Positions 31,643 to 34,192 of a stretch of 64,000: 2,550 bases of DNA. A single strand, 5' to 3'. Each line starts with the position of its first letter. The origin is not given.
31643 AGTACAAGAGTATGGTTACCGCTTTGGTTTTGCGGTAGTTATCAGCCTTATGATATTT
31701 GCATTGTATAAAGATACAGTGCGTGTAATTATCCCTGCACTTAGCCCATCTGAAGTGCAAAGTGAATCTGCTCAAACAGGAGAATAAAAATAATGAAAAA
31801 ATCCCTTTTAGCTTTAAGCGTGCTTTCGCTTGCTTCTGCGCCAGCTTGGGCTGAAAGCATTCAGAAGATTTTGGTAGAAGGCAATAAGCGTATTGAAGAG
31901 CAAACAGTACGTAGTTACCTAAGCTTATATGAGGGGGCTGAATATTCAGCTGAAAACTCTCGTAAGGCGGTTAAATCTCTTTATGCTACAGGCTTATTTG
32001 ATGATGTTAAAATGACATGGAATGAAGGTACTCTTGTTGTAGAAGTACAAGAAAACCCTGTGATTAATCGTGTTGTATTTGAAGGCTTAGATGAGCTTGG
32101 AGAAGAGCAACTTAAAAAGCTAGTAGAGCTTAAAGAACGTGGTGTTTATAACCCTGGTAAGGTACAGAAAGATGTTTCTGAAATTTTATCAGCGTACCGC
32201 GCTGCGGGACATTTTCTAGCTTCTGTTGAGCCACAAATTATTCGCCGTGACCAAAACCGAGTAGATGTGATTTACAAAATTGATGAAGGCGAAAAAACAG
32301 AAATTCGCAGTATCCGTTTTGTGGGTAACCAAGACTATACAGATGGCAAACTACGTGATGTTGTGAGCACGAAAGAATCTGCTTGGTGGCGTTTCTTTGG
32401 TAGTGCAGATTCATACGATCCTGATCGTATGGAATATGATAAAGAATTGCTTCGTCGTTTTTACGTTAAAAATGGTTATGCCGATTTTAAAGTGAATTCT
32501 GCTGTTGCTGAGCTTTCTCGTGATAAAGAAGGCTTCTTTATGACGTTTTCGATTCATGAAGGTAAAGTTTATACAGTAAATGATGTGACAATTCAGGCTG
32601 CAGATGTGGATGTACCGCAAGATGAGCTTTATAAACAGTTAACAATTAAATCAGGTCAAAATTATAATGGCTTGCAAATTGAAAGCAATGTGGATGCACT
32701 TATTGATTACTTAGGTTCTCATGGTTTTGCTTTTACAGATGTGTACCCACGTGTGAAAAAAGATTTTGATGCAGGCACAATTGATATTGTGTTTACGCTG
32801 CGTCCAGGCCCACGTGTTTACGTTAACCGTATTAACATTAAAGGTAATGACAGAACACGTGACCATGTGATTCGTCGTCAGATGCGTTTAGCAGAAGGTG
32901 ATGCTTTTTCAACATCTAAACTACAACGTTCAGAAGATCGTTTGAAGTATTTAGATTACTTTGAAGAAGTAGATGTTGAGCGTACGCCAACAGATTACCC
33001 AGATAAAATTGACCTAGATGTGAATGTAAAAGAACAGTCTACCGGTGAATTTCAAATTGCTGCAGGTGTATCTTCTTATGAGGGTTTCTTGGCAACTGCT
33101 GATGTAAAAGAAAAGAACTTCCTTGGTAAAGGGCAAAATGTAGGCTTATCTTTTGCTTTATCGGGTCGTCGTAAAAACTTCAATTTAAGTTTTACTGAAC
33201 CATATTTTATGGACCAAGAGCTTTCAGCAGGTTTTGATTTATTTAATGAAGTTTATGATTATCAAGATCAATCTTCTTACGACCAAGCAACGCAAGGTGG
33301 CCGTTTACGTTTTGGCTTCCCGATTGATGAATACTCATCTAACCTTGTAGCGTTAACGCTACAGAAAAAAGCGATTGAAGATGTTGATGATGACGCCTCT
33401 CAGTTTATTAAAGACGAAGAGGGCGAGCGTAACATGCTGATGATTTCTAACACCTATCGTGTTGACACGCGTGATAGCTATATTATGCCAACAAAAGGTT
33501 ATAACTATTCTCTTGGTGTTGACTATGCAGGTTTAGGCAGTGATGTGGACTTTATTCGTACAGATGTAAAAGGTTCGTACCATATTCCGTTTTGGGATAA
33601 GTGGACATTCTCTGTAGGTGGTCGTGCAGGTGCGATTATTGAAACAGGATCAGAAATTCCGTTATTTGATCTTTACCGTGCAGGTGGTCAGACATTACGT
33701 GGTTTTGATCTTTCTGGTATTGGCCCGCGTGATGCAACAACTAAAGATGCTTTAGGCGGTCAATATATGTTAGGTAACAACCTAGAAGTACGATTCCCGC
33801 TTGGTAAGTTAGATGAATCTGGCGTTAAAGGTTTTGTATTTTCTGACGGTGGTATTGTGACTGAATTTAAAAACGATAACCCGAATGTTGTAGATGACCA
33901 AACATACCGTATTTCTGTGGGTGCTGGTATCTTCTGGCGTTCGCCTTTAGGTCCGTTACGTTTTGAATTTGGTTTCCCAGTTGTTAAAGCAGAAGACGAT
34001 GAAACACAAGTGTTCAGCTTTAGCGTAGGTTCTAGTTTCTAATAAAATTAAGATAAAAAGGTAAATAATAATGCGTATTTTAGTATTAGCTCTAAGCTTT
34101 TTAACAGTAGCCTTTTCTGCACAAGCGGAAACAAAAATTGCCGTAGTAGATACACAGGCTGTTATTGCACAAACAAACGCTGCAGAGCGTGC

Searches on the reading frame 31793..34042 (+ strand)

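Call 47: search_protein_families(library=pfam, proteins=[window:31793-34042:+], max_evalue=0.00001)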
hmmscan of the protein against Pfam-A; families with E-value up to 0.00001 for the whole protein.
window:31793-34042:+ (749 aa): 4 families
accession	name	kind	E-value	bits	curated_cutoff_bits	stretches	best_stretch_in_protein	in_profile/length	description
PF01103.29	Omp85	-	5.5e-73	246.7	24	1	442-749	1-325/325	Omp85 superfamily domain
PF07244.20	POTRA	-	5e-70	232.7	21.3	5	89-166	1-79/79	Surface antigen variable number repeat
PF08478.15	POTRA_1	-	2.1e-10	41.2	23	0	344-410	3-66/69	POTRA domain, FtsQ-type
PF25282.1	POTRA1_3_Toc75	-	4.5e-07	30.4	27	0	41-86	46-96/99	Toc75-like, POTRA domain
